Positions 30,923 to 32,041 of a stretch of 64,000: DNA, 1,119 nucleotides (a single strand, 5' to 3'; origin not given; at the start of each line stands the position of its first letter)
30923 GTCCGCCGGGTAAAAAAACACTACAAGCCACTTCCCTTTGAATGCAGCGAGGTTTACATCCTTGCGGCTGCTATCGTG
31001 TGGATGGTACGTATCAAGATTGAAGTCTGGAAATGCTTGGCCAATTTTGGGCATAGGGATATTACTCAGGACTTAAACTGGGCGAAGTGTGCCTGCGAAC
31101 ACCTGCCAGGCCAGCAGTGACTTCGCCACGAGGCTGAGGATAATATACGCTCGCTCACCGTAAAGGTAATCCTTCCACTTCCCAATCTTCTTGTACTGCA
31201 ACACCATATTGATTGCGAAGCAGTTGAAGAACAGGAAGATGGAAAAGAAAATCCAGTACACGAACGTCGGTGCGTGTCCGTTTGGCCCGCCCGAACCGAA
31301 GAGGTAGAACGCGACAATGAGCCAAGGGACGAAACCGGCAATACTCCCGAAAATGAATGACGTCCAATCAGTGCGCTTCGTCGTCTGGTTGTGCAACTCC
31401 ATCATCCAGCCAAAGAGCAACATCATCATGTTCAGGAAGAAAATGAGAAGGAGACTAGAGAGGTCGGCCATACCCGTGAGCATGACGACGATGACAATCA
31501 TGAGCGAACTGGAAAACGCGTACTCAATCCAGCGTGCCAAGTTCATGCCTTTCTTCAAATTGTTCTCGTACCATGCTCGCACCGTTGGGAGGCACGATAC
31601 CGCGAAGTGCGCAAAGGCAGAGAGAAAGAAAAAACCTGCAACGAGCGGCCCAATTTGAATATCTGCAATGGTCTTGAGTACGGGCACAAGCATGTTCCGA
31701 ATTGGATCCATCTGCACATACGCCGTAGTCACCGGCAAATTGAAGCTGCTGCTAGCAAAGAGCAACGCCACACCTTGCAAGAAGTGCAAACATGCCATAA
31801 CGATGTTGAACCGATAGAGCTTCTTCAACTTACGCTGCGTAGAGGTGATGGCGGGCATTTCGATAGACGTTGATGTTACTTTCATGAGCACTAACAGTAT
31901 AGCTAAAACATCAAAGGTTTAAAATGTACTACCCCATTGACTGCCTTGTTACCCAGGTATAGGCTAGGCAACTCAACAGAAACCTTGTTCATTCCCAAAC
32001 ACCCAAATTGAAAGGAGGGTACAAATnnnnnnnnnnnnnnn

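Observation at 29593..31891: Heliorhodopsin linked to a peroxiredoxin, a cytochrome-b5-domain protein and small membrane proteins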

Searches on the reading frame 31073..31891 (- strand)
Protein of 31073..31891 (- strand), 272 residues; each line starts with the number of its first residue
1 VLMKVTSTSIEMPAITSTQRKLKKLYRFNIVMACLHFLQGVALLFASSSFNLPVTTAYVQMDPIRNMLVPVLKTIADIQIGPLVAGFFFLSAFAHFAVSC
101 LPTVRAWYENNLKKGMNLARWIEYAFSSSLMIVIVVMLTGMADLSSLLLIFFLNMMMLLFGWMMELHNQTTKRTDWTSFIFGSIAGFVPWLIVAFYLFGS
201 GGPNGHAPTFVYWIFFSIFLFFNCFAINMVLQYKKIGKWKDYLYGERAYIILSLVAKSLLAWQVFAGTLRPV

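Call 3: search_protein_families(library=pfam, proteins=[window:31073-31891:-], max_evalue=0.01)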
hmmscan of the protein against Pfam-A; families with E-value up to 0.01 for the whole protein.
window:31073-31891:- (272 aa): 2 families
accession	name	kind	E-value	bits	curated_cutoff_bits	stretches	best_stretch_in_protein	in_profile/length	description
PF18761.7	Heliorhodopsin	-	1e-96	323.4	26.7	1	25-269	1-242/242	Heliorhodopsin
PF12263.13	DUF3611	-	0.0065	16.8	27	1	168-238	8-77/175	Protein of unknown function (DUF3611)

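Call 5: search_solved_structures(query=window:31073-31891:-, show_alignments=3, max_evalue=0.001)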
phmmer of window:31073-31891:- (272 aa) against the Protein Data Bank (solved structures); distinct sequences matched with E-value up to 0.001: 6.
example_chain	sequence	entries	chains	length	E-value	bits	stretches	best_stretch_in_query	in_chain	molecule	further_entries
6is6_A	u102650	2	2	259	5.2e-78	265.3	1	22-272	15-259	heliorhodopsin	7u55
7clj_A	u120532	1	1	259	1.3e-77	264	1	22-272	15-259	heliorhodopsin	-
9ljj_A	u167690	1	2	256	1.1e-60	208.5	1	18-271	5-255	Heliorhodopsin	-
6su3_X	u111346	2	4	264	1.2e-60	208.3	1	18-271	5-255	48C12 heliorhodopsin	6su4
6uh3_A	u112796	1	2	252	8.7e-60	205.6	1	18-269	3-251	Heliorhodopsin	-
9vfc_A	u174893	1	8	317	6.5e-45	156.8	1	23-271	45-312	heliorhodopsin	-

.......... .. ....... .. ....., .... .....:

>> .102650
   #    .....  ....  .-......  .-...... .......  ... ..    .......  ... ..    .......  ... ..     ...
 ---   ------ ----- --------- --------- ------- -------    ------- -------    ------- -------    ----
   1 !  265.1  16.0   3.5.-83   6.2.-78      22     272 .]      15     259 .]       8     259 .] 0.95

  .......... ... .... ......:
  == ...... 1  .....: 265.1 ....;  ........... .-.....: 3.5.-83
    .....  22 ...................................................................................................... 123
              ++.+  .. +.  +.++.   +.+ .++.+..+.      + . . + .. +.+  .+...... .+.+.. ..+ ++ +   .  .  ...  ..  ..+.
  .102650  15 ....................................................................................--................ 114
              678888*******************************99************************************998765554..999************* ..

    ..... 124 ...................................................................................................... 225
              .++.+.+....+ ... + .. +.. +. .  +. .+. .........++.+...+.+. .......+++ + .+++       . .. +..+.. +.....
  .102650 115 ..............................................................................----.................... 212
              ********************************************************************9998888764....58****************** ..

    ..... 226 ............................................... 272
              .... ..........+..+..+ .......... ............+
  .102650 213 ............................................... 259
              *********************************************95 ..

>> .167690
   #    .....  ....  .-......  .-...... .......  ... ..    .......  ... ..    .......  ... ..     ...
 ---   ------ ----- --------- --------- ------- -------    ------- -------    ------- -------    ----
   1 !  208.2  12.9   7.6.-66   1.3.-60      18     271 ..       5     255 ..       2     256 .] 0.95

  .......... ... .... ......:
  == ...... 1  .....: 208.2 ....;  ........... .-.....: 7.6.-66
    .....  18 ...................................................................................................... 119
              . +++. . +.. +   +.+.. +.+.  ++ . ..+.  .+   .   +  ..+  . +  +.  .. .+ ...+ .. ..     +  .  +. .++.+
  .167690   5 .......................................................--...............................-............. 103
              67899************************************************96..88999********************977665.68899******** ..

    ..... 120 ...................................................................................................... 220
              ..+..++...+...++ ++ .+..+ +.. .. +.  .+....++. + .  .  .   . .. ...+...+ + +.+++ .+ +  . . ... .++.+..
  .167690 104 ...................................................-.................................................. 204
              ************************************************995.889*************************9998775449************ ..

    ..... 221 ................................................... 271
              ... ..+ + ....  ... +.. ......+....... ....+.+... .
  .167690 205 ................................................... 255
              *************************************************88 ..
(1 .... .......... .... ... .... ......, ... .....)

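Call 13: find_related_loci(query=window:31073-31891:-, collection=genome_contigs, flank=6000)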
Query window:31073-31891:- (272 aa) in genome_contigs; peptide patterns used: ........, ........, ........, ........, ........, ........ (x = any residue, [..] = any of these).
502 stretches matched a pattern; 472 encode a relative of the query (tblastn E <= 1e-3); the best 80 are kept; 80 distinct loci.
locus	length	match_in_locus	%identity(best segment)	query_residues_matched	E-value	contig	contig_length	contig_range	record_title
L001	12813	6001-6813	82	2-272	3e-150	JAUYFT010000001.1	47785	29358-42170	MAG: bacterium isolate C21_metabat.bin.3 C21_k141_57235, whole genome shotgun sequence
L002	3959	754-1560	79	4-272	2e-150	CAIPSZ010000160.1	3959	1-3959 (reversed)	Candidatus Kerfeldbacteria bacterium isolate T7-022_bin-570 genome assembly, contig: bin-570:160/195, whole genome shotg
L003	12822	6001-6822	77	1-272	3e-145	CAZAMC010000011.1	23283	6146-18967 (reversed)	MAG TPA_asm: uncultured Gammaproteobacteria bacterium isolate SRP173033_co2_64 genome assembly, contig: NODE_808_length_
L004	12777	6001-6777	76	14-272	6e-132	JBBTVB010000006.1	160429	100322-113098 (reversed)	MAG: Patescibacteria group bacterium isolate H32-bin092_1 H32_bin092_1_000000000006, whole genome shotgun sequence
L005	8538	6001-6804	72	5-272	1e-130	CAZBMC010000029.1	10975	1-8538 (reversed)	MAG TPA_asm: uncultured Gammaproteobacteria bacterium isolate SRP329715_co1_47 genome assembly, contig: NODE_9191_length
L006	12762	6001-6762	69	19-272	2e-119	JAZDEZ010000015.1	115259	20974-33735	MAG: Patescibacteria group bacterium isolate MEGAHIT-group-0.176 k141_19808306, whole genome shotgun sequence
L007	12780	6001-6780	68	13-272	4e-118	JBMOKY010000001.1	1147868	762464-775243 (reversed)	MAG: Patescibacteria group bacterium isolate Betzabe_MAG010 MAG010_1, whole genome shotgun sequence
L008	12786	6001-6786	66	11-272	1e-116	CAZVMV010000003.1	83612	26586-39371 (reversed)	MAG TPA_asm: uncultured Gammaproteobacteria bacterium isolate SRP173033_co2_263 genome assembly, contig: NODE_85_length_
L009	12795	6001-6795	66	10-272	1e-116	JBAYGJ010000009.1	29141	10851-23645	MAG: Patescibacteria group bacterium isolate SO_2016_GW1_122 scaffold02860_OW334_2016, whole genome shotgun sequence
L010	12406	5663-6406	71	24-272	7e-115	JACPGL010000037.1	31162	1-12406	MAG: Candidatus Kerfeldbacteria bacterium isolate NC_groundwater_386_Ag_B-0.1um_51_13 GD18-4_B1_scaffold_856997, whole g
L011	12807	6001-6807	65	2-272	2e-114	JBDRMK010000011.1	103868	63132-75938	MAG: Patescibacteria group bacterium isolate MEGAHIT-group-1.828 k141_8147959, whole genome shotgun sequence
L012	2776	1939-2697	67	19-272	2e-118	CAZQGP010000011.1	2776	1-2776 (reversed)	MAG TPA_asm: uncultured Candidatus Saccharibacteria bacterium isolate binchicken_co18_523 genome assembly, contig: k141_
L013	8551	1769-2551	65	11-272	5e-113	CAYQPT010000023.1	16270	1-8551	MAG TPA_asm: uncultured Candidatus Saccharibacteria bacterium isolate SRP192927_co1_1036 genome assembly, contig: NODE_7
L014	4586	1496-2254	65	19-272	2e-113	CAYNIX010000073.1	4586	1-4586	MAG TPA_asm: uncultured Candidatus Saccharibacteria bacterium isolate binchicken_co22_215 genome assembly, contig: NODE_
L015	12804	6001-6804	65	7-272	2e-112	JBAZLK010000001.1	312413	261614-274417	MAG: Patescibacteria group bacterium isolate SO_2017_LW4_167 scaffold_96_c1_LW137-91_2017, whole genome shotgun sequence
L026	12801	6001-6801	64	4-272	7e-110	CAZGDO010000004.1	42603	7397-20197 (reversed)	MAG TPA_asm: uncultured Gammaproteobacteria bacterium isolate binchicken_co387_564 genome assembly, contig: NODE_443_len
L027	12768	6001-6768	64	15-272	7e-110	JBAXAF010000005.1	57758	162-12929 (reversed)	MAG: Candidatus Berkelbacteria bacterium isolate ELA134 MAG134_5, whole genome shotgun sequence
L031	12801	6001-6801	61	3-272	4e-109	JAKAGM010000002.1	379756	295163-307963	MAG: bacterium isolate WY2.bin33 NODE_16_length_379756_cov_3.634433, whole genome shotgun sequence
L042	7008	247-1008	64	18-272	2e-107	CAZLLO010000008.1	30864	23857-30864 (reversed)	MAG TPA_asm: uncultured Candidatus Saccharibacteria bacterium isolate SRP192927_co3_300 genome assembly, contig: NODE_28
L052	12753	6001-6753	64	21-272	3e-106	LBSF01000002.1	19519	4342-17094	MAG: candidate division WS6 bacterium GW2011_GWC2_36_7 US24_C0002, whole genome shotgun sequence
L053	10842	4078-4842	63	17-272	4e-106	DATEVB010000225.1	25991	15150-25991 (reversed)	MAG TPA_asm: Acidimicrobiia bacterium isolate SMAG_U8356 k141_149389, whole genome shotgun sequence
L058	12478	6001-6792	61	3-272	1e-104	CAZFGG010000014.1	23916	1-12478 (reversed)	MAG TPA_asm: uncultured Gammaproteobacteria bacterium isolate SRP200132_co1_183 genome assembly, contig: NODE_3648_lengt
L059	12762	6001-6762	62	18-272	1e-104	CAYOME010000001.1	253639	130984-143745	MAG TPA_asm: uncultured Candidatus Saccharibacteria bacterium isolate SRP294416_co1_589 genome assembly, contig: NODE_10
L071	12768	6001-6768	61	16-271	9e-103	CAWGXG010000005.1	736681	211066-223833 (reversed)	MAG: uncultured Chloroflexia bacterium isolate MFD02416.bin.2.176 genome assembly, contig: contig_66901, whole genome sh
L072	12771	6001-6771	68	15-272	1e-102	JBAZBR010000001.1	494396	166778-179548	MAG: Patescibacteria group bacterium isolate SO_2017_GW1_117 NODE_115_length_494396_cov_1.400511_OW334_2017, whole genom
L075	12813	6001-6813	57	1-272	3e-102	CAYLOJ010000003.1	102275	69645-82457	MAG TPA_asm: uncultured Gammaproteobacteria bacterium isolate SRP278252_co2_2 genome assembly, contig: NODE_279_length_1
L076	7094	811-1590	61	13-271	2e-101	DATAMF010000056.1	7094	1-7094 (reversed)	MAG TPA_asm: Aggregatilineaceae bacterium isolate SMAG_U6983 k141_309801, whole genome shotgun sequence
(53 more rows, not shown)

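Call 14: find_homologous_proteins(query=window:31073-31891:-, max_evalue=1e-20)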
Query window:31073-31891:- (272 aa): 7723 proteins with E <= 1e-20 among 8000 candidates; the best 120 are listed.
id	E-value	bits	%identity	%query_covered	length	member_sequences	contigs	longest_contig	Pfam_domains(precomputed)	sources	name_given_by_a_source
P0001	5.6e-153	526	88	97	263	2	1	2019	PF18761.8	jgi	-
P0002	1.2e-151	522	87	97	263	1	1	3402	PF18761.8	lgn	-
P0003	6.0e-142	490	84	96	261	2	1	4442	PF18761.8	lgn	-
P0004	1.6e-141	488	78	99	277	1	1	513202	PF18761.8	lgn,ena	-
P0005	1.0e-139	482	81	97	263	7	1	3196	PF18761.8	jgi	-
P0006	8.7e-139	479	79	97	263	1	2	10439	PF18761.8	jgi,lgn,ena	jgi:hypothetical protein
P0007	2.3e-134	465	76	97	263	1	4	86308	PF18761.8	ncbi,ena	-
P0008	1.4e-131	456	76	96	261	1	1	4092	PF18761.8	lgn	-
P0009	4.4e-129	448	76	95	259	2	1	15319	PF18761.8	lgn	-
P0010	8.9e-127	440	74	96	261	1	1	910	PF18761.8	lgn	-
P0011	6.7e-126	437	76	96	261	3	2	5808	PF18761.8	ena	-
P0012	2.3e-125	435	74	96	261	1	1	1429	PF18761.8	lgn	-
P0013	3.4e-125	435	76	95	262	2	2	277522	PF18761.8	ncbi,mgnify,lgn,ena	ncbi:MAG: heliorhodopsin HeR [Patescibacteria group bacterium]|mgnify:CR=1 FL=1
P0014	4.6e-123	428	72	97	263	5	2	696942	PF18761.8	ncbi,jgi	ncbi:MAG: heliorhodopsin HeR [Patescibacteria group bacterium]|jgi:hypothetical protein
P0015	7.1e-122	424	96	74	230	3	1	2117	PF18761.8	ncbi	ncbi:MAG: heliorhodopsin HeR [Patescibacteria group bacterium]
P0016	1.9e-121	423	74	95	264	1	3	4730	PF18761.8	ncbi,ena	-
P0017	1.6e-120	420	72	96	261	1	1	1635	PF18761.8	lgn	-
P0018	3.1e-117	409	72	97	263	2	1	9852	PF18761.8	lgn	-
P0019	1.2e-116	407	71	95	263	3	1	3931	PF18761.8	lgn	-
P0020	2.8e-116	406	71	94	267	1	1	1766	PF18761.8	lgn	-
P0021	8.1e-115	401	68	96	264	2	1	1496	PF18761.8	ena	-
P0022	3.9e-113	395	69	94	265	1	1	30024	PF18761.8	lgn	-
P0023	1.1e-112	394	68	96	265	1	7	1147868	PF18761.8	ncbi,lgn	ncbi:MAG: heliorhodopsin HeR [Patescibacteria group bacterium]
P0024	1.7e-112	393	70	95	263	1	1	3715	PF18761.8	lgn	-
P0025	2.1e-112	393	68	95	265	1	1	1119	PF18761.8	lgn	-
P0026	4.0e-112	392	68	98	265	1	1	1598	PF18761.8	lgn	-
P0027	4.9e-112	392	69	94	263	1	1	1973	PF18761.8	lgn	-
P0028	5.7e-112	391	69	95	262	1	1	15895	PF18761.8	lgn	-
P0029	1.0e-111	391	66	98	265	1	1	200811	PF18761.8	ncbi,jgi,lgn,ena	ncbi:MAG: heliorhodopsin HeR [Patescibacteria group bacterium]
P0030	1.1e-111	391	68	95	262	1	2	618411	PF18761.8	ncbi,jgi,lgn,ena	ncbi:MAG: heliorhodopsin HeR [Patescibacteria group bacterium]|jgi:hypothetical protein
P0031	1.8e-111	390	66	96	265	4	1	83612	PF18761.8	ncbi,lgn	-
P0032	6.2e-111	388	67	94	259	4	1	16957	PF18761.8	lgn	-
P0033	1.1e-110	387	71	89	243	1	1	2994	PF18761.8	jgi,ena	-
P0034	1.7e-110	387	67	96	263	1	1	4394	PF18761.8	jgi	jgi:hypothetical protein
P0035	2.5e-110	386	70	93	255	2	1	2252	PF18761.8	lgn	-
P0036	4.3e-110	385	66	98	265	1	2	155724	PF18761.8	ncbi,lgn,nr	ncbi:MAG: heliorhodopsin HeR [Patescibacteria group bacterium]|nr:heliorhodopsin HeR [Patescibacteri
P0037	6.8e-110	385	67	96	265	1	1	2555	PF18761.8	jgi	-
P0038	8.2e-110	384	69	94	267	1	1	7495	PF18761.8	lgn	-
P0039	8.5e-110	384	65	94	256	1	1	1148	PF18761.8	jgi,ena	-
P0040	2.3e-109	383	68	93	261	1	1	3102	PF18761.8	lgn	-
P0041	3.8e-109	382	66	95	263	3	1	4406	PF18761.8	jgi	jgi:hypothetical protein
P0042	5.1e-109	382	66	94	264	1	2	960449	PF18761.8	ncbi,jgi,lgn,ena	ncbi:MAG: heliorhodopsin HeR [Patescibacteria group bacterium]|jgi:hypothetical protein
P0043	7.2e-109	381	67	94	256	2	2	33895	PF18761.8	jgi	-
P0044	8.3e-109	381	67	96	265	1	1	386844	PF18761.8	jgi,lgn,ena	-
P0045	1.1e-108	381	67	96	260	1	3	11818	PF18761.8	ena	-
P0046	1.3e-108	381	66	94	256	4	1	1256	PF18761.8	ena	-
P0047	1.5e-108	380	65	93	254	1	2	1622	PF18761.8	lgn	-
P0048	2.3e-108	380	67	93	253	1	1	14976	PF18761.8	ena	-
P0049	2.8e-108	379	65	93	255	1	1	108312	PF18761.8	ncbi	ncbi:heliorhodopsin HeR [Patescibacteria group bacterium]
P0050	3.0e-108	379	68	93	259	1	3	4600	PF18761.8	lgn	-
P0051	3.9e-108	379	67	94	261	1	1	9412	PF18761.8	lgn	-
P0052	4.5e-108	379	67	93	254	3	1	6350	PF18761.8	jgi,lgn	jgi:hypothetical protein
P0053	5.4e-108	378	66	96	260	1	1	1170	PF18761.8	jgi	jgi:hypothetical protein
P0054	6.2e-108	378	67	94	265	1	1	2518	PF18761.8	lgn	-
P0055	6.3e-108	378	66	94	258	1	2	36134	PF18761.8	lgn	-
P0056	7.1e-108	378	68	93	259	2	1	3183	PF18761.8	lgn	-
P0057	7.4e-108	378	69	94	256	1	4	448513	PF18761.8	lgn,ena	-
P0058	7.7e-108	378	71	92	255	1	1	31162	PF18761.8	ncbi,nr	ncbi:MAG: heliorhodopsin HeR [Candidatus Kerfeldbacteria bacterium]|nr:heliorhodopsin HeR [Candidatu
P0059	7.8e-108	378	68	93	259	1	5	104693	PF18761.8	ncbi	ncbi:MAG: heliorhodopsin HeR [Thermoleophilia bacterium]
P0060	9.4e-108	378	66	94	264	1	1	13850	PF18761.8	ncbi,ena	-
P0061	1.6e-107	377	66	93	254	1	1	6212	PF18761.8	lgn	-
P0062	1.6e-107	377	65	94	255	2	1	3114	PF18761.8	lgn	-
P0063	2.6e-107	376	66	94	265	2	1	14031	PF18761.8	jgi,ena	-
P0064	2.9e-107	376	66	93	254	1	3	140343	PF18761.8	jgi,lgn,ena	-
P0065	3.3e-107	376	65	93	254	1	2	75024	PF18761.8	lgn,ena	-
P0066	4.1e-107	376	66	93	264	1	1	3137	PF18761.8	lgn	-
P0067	4.6e-107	375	66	97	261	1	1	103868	PF18761.8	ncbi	ncbi:MAG: heliorhodopsin HeR [Patescibacteria group bacterium]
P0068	5.6e-107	375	68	93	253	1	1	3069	PF18761.8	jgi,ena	-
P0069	9.0e-107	374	66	94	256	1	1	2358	PF18761.8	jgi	jgi:hypothetical protein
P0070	9.6e-107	374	67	94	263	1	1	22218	PF18761.8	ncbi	-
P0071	9.8e-107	374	62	97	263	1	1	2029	PF18761.8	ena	-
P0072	1.2e-106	374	69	93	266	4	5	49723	PF18761.8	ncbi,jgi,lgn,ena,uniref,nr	ncbi:MAG: hypothetical protein COY66_06870 [Candidatus Kerfeldbacteria bacterium CG_4_10_14_0_8_um_f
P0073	1.2e-106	374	66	94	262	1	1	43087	PF18761.8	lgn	-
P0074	1.6e-106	374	65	97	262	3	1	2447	PF18761.8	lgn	-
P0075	1.7e-106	374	66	92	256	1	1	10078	PF18761.8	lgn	-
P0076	2.0e-106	373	66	96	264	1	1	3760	PF18761.8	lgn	-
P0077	2.4e-106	373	65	93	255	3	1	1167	PF18761.8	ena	-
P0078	2.5e-106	373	67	93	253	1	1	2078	PF18761.8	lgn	-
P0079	2.9e-106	373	65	93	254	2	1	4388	PF18761.8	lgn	-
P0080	2.9e-106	373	66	95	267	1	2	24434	PF18761.8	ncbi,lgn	-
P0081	3.0e-106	373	64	97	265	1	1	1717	PF18761.8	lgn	-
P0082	4.0e-106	372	71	89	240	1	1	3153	PF18761.8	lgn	-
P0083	4.1e-106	372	65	94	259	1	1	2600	PF18761.8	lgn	-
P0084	4.2e-106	372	67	91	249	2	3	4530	PF18761.8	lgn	-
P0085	4.3e-106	372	65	93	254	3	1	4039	PF18761.8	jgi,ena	-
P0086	4.5e-106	372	70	92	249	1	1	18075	PF18761.8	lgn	-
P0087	5.5e-106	372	65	95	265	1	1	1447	PF18761.8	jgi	jgi:hypothetical protein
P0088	5.5e-106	372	67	94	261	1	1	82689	PF18761.8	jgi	jgi:hypothetical protein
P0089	7.7e-106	371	69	93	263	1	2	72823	PF18761.8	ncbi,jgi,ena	ncbi:MAG: heliorhodopsin HeR [Patescibacteria group bacterium]|jgi:hypothetical protein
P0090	8.4e-106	371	64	96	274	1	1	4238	PF18761.8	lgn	-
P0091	9.9e-106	371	66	93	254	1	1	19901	PF18761.8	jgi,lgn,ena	-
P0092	9.9e-106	371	68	94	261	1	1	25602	PF18761.8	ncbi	ncbi:MAG: heliorhodopsin HeR [bacterium]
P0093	1.1e-105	371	68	93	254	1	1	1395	PF18761.8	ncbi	-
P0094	1.3e-105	371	66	95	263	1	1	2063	PF18761.8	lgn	-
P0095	1.3e-105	371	65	97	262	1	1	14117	PF18761.8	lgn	-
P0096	1.4e-105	371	65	93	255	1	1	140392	PF18761.8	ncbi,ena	-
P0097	1.5e-105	370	64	95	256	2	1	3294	PF18761.8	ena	-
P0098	1.8e-105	370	65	93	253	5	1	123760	PF18761.8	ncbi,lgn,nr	ncbi:MAG: heliorhodopsin HeR [Candidatus Berkelbacteria bacterium]|nr:heliorhodopsin HeR [Candidatus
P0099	1.8e-105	370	66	94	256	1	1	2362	PF18761.8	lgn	-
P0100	3.1e-105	369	64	96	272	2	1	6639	PF18761.8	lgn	-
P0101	3.6e-105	369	66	95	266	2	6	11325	PF18761.8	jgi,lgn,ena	-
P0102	4.1e-105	369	66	95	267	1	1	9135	PF18761.8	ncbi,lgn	-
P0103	6.0e-105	368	64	94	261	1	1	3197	PF18761.8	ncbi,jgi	-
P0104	6.6e-105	368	66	94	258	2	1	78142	PF18761.8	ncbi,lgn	-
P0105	6.9e-105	368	67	93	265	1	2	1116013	PF18761.8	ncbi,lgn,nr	ncbi:MAG: heliorhodopsin HeR [Candidatus Kerfeldbacteria bacterium]|nr:heliorhodopsin HeR [Candidatu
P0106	8.5e-105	368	66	93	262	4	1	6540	PF18761.8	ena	-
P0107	8.7e-105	368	65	93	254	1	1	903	PF18761.8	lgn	-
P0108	9.7e-105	368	63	96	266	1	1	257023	PF18761.8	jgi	jgi:hypothetical protein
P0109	1.1e-104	368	64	96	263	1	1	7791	PF18761.8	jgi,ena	-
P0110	1.1e-104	368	65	93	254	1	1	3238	PF18761.8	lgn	-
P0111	1.1e-104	368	65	93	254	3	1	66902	PF18761.8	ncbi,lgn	-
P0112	1.2e-104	367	65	93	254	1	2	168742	PF18761.8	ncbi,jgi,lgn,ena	ncbi:MAG: heliorhodopsin HeR [Patescibacteria group bacterium]|jgi:hypothetical protein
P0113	1.4e-104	367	64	93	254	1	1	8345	PF18761.8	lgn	-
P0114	1.5e-104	367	63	95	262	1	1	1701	PF18761.8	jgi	jgi:hypothetical protein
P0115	1.5e-104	367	68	92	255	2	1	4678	PF18761.8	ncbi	-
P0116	1.5e-104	367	64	96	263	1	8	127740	PF18761.8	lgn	-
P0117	1.9e-104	367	65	93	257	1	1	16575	PF18761.8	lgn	-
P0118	2.1e-104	367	65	93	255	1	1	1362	PF18761.8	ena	-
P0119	2.3e-104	367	65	93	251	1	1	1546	PF18761.8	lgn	-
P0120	2.4e-104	367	65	93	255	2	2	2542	PF18761.8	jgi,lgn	-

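Call 18: find_related_loci(query=window:31073-31891:-, collection=metagenome_contigs, flank=6000)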
Query window:31073-31891:- (272 aa) in metagenome_contigs; peptide patterns used: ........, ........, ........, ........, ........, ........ (x = any residue, [..] = any of these).
600 stretches matched a pattern (row limit reached: there are more); 543 encode a relative of the query (tblastn E <= 1e-3); the best 80 are kept; 80 distinct loci.
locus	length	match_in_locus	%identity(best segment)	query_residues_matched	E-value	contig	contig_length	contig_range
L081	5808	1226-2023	76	7-272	8e-129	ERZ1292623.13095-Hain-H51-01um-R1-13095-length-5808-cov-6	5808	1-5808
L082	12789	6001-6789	66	6-272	5e-118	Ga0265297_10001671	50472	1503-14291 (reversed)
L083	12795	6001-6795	66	10-272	1e-116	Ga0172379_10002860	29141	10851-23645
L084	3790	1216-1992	67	13-272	9e-117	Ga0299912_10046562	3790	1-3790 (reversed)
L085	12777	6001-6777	67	13-272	4e-115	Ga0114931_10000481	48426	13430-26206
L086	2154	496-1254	67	19-272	1e-120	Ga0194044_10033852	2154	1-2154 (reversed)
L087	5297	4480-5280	64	4-272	4e-113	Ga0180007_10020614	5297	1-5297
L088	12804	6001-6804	65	7-272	2e-112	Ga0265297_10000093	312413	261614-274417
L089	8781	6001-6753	69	21-272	4e-112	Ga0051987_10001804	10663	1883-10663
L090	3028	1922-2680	67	19-272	4e-115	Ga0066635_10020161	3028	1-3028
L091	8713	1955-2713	67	19-272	8e-112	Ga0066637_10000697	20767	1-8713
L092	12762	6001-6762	65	17-272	6e-112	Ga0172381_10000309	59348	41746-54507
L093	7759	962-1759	64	7-272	4e-111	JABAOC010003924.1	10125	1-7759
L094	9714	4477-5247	66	15-272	5e-111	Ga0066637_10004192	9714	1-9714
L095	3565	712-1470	65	19-272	9e-113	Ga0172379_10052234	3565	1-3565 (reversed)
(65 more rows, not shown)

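Call 20: find_encoding_contigs(protein=P0002, flank=6000, max_places=4)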
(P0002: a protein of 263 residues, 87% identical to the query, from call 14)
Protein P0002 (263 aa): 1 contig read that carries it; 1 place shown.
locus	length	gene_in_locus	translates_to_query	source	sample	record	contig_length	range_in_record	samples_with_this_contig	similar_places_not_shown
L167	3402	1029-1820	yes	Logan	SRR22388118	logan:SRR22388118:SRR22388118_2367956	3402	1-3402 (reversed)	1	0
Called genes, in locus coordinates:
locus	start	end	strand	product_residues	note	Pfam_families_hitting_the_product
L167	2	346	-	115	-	?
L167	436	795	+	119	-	-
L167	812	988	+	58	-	-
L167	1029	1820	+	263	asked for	PF18761:Heliorhodopsin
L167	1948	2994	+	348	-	PF01699:Na_Ca_ex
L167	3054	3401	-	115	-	?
